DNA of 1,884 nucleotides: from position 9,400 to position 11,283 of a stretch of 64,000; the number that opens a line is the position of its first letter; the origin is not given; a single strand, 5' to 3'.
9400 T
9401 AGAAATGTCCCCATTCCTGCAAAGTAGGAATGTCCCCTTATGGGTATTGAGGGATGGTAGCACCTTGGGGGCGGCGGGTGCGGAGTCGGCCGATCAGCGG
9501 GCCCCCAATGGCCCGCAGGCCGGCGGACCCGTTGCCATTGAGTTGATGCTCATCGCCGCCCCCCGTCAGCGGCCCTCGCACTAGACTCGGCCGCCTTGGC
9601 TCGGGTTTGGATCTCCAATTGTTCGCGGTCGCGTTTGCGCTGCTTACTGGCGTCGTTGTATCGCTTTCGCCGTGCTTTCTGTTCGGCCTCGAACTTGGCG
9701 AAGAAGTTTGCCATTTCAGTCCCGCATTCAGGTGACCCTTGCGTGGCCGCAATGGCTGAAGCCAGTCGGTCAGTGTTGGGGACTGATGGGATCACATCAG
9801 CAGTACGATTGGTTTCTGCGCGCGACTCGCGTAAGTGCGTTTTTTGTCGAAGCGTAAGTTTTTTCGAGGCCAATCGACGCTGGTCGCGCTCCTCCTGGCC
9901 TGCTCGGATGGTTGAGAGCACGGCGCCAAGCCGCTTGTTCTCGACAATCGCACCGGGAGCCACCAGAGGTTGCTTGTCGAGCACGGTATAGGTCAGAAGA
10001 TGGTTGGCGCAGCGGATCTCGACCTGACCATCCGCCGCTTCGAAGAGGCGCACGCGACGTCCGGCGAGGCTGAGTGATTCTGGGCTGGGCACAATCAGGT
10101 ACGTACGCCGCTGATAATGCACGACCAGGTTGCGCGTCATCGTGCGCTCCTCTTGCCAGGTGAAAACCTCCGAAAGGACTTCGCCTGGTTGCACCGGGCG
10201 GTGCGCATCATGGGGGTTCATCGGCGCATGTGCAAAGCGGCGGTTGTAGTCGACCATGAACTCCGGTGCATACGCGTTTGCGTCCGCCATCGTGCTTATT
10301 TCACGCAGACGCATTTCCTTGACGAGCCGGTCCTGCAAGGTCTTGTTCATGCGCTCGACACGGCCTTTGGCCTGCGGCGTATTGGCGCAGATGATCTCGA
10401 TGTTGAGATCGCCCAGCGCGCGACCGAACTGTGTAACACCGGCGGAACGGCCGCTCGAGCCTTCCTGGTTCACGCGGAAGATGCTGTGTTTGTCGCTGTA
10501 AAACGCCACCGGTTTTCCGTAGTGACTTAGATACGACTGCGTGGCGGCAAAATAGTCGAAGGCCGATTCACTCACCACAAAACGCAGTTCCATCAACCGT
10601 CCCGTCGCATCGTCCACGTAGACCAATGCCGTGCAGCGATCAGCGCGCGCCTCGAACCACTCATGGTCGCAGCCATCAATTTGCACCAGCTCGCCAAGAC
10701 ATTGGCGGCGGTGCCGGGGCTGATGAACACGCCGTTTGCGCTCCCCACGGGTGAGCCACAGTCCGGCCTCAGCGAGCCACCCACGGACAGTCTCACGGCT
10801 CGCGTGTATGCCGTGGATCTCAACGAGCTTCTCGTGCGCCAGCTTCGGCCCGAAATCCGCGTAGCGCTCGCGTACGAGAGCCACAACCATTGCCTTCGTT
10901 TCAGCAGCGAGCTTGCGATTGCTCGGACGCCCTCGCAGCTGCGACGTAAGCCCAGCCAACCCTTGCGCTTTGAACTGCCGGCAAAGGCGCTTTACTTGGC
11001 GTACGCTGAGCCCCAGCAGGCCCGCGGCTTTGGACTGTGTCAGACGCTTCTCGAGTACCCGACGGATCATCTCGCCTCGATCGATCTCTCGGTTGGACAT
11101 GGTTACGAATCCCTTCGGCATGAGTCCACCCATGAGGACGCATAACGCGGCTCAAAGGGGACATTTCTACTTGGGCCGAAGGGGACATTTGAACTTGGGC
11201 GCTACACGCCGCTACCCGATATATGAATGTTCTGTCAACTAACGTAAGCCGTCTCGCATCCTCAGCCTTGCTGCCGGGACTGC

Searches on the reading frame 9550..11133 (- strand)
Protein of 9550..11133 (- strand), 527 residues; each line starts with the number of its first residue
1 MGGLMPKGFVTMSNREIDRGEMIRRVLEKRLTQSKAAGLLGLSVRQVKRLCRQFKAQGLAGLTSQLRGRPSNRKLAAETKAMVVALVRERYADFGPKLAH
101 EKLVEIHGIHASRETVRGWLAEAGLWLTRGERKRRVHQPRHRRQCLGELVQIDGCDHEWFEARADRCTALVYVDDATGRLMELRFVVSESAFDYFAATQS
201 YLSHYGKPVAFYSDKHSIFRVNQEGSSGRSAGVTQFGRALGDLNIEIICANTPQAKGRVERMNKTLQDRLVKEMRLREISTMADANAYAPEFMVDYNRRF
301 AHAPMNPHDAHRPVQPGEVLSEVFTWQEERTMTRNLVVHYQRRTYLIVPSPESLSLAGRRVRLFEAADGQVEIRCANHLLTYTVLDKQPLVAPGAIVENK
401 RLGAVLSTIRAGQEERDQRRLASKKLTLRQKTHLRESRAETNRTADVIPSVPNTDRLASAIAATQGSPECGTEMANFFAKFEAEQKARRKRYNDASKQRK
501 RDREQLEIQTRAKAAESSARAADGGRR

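Call 66: search_protein_families(library=pfam, proteins=[window:9550-11133:-], max_evalue=0.001)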
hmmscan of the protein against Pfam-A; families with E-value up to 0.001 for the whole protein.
window:9550-11133:- (527 aa): 5 families
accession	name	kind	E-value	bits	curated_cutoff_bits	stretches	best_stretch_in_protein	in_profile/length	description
PF13518.12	HTH_28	-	2.1e-11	44.1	25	1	19-70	2-51/52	Helix-turn-helix domain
PF13565.12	HTH_32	-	3.6e-10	40.7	33.7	1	47-120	2-73/73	Homeodomain-like domain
PF13384.12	HTH_23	-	1.5e-07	31.4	24.6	1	14-62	2-49/50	Homeodomain-like domain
PF13551.12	HTH_29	-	1.4e-06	28.7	28.1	1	19-81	1-64/64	Winged helix-turn helix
PF13683.12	rve_3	-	3.5e-05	23.9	26.5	1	244-302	4-59/67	Integrase core domain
